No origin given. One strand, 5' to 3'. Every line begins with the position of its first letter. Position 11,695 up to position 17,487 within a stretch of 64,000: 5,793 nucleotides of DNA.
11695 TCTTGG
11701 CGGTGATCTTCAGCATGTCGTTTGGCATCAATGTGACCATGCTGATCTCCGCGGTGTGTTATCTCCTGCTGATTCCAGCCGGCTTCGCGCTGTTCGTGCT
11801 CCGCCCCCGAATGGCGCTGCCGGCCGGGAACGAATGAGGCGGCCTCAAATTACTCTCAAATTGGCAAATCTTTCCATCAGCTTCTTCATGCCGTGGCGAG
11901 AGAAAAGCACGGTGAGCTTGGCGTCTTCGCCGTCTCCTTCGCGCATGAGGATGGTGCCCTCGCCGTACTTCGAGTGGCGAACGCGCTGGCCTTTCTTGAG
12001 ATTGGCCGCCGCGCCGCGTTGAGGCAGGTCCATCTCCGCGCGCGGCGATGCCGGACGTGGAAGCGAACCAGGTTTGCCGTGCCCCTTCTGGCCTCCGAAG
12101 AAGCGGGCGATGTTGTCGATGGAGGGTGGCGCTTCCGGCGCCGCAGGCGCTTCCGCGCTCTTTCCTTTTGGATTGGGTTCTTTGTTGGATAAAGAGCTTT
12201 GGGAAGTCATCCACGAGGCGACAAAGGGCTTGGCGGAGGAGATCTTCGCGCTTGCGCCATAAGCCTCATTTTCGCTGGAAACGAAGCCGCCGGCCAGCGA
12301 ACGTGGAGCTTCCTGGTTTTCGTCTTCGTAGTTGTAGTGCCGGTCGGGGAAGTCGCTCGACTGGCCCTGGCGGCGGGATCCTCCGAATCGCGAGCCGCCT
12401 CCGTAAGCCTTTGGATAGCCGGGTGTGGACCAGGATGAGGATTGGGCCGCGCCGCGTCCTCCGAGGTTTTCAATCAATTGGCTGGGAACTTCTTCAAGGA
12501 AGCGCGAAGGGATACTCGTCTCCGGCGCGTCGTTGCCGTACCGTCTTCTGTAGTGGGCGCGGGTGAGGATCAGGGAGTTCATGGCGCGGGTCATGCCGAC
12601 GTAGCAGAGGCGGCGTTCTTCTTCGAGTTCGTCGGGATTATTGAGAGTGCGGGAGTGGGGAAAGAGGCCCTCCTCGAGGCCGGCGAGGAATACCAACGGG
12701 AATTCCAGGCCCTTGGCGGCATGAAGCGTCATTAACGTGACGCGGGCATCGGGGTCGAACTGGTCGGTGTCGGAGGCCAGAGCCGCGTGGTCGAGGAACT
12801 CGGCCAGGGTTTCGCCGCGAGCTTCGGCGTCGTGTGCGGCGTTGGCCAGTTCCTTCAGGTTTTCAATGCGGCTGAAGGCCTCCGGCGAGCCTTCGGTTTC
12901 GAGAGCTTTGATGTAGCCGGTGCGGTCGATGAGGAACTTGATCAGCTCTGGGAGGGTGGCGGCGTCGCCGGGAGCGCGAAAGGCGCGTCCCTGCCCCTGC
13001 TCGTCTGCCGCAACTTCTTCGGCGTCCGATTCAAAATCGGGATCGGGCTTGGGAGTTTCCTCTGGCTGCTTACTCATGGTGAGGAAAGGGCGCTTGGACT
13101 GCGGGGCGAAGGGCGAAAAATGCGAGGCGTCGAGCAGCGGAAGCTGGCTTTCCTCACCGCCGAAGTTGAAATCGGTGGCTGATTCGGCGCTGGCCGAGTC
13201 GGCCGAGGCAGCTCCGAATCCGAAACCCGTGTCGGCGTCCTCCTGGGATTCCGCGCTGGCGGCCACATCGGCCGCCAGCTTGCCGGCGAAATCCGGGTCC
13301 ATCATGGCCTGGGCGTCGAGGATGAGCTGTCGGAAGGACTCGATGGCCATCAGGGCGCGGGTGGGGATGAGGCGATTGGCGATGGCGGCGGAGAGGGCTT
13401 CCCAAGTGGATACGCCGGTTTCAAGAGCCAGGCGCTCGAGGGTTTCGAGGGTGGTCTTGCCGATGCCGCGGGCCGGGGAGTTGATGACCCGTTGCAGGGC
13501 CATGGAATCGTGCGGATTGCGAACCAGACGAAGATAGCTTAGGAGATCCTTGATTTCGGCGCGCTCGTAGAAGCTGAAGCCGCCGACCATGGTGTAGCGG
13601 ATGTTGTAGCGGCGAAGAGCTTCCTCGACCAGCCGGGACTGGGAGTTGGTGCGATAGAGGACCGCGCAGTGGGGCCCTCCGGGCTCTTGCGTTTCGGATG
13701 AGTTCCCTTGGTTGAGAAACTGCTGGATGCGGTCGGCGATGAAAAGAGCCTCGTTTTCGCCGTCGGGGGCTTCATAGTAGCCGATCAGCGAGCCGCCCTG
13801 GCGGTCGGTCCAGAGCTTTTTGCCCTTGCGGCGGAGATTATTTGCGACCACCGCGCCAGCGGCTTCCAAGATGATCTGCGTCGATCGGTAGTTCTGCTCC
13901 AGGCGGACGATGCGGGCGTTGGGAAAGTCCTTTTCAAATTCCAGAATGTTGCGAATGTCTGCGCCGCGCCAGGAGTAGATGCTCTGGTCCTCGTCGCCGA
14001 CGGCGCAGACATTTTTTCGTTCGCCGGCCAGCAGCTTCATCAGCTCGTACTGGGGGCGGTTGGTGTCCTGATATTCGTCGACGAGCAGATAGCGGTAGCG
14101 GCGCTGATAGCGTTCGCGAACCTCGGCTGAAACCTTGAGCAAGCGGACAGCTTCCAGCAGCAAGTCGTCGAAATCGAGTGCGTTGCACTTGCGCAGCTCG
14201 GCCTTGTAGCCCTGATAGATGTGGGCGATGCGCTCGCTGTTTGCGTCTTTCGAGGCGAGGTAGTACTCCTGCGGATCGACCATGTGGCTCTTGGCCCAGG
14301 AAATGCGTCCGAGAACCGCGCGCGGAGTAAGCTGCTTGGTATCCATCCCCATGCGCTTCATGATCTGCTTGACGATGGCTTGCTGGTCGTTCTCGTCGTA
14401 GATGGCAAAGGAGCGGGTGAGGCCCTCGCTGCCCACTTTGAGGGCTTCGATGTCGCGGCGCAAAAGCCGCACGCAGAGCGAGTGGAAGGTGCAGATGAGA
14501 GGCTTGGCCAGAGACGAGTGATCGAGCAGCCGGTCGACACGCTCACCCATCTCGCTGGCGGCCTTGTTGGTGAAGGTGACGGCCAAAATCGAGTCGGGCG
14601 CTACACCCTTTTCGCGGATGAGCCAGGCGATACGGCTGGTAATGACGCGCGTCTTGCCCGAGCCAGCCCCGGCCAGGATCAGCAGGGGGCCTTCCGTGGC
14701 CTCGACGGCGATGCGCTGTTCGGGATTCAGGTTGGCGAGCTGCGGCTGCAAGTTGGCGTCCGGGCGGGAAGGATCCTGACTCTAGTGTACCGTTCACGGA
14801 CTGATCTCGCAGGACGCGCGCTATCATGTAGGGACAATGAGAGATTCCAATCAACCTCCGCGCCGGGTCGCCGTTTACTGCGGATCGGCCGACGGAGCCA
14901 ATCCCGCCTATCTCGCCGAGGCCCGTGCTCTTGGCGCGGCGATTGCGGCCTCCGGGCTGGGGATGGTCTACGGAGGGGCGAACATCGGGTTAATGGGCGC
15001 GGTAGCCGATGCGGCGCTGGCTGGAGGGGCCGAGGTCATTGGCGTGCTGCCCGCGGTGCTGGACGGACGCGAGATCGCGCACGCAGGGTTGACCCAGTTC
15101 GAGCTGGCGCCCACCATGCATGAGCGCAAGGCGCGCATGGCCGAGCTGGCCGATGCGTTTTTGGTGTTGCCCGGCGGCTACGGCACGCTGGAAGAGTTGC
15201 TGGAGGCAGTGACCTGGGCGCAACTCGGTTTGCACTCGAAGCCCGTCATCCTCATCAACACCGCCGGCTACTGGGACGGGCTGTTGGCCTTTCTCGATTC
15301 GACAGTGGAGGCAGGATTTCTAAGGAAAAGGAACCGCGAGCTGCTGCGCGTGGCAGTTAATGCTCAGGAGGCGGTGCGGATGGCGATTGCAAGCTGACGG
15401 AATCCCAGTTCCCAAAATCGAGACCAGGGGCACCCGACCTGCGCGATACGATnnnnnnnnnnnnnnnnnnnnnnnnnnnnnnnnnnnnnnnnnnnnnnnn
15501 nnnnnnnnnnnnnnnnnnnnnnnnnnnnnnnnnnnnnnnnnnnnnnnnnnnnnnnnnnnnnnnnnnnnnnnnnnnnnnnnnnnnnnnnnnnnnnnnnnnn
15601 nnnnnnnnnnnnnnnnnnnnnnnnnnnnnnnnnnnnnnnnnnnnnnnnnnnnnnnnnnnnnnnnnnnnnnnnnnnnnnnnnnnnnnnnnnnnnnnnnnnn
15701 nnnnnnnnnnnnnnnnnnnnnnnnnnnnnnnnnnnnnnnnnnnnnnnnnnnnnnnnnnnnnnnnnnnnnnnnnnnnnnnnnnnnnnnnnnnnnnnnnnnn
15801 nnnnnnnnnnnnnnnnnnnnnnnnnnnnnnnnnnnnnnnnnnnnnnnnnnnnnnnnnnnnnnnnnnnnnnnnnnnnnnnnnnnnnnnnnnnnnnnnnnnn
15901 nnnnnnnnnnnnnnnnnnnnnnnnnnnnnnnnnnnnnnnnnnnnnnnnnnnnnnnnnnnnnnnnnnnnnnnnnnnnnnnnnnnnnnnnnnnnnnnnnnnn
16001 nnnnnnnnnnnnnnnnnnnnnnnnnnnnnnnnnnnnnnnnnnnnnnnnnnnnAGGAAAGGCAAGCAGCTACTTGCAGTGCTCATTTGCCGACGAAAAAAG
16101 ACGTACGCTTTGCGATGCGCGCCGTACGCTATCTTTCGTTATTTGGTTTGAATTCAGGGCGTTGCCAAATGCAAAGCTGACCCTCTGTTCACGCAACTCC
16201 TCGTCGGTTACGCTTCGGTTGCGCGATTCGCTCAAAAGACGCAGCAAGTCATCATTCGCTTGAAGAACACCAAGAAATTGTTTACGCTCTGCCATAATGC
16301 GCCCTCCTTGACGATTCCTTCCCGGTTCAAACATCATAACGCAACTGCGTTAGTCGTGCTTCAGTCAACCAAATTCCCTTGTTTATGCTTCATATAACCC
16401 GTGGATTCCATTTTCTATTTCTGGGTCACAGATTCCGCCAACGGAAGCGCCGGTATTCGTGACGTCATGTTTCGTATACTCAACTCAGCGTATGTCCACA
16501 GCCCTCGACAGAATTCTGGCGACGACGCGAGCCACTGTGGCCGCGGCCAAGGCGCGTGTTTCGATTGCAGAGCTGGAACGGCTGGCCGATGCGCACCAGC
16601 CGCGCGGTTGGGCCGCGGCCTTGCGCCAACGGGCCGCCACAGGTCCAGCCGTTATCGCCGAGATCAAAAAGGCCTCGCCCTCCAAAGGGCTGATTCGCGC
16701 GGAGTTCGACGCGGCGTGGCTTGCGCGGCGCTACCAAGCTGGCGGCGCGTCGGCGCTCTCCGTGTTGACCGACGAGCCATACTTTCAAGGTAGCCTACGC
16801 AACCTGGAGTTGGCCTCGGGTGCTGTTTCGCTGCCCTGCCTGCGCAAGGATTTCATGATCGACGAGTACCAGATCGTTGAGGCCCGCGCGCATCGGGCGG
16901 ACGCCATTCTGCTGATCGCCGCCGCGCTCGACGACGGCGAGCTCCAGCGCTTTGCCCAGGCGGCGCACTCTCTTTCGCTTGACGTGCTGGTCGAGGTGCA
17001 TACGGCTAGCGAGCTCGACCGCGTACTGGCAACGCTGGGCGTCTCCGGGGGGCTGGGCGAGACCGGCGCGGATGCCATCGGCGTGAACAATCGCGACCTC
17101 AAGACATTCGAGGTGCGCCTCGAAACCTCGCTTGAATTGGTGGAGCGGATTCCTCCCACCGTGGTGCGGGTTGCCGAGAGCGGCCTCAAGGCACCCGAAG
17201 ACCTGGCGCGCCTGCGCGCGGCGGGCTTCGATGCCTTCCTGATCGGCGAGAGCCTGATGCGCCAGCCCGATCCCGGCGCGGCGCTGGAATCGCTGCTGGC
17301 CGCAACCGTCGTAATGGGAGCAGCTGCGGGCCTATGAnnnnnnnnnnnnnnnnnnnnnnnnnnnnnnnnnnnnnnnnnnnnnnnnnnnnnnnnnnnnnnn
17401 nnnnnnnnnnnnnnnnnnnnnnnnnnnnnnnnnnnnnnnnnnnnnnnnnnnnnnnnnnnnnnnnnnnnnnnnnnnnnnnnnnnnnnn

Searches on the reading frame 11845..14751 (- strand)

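Call 57: search_protein_families(library=pfam, proteins=[window:11845-14751:-], max_evalue=0.0001)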
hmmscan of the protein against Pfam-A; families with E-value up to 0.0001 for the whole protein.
window:11845-14751:- (968 aa): 7 families
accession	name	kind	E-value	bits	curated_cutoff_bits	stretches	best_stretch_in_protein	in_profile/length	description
PF00580.27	UvrD-helicase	-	2.2e-94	316.6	23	1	8-277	1-271/271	UvrD/REP helicase N-terminal domain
PF13361.12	UvrD_C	-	1.5e-73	248.7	25.6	2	282-448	1-160/350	UvrD-like helicase C-terminal domain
PF13245.12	AAA_19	-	1.3e-26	93.8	25.1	1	12-260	1-132/134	AAA domain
PF21196.3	PcrA_UvrD_tudor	-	2.2e-10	40.7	23.9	1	921-963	2-44/48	PcrA/UvrD tudor domain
PF13538.12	UvrD_C_2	-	2.1e-07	31.1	27.4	1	671-729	2-51/52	UvrD-like helicase C-terminal domain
PF13604.12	AAA_30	-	4e-07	30.4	27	0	8-73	2-67/191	AAA domain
PF01443.25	Viral_helicase1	-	1.9e-05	25.1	21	0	665-728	171-225/228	Viral superfamily 1 RNA helicase core domain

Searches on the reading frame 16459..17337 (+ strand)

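Call 57: search_protein_families(library=pfam, proteins=[window:16459-17337:+], max_evalue=0.0001)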
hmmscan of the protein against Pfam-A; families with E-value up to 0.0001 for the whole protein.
window:16459-17337:+ (292 aa): 1 family
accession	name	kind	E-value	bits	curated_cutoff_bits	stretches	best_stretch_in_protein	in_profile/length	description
PF00218.27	IGPS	-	5.4e-85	285.1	27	1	16-279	1-254/254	Indole-3-glycerol phosphate synthase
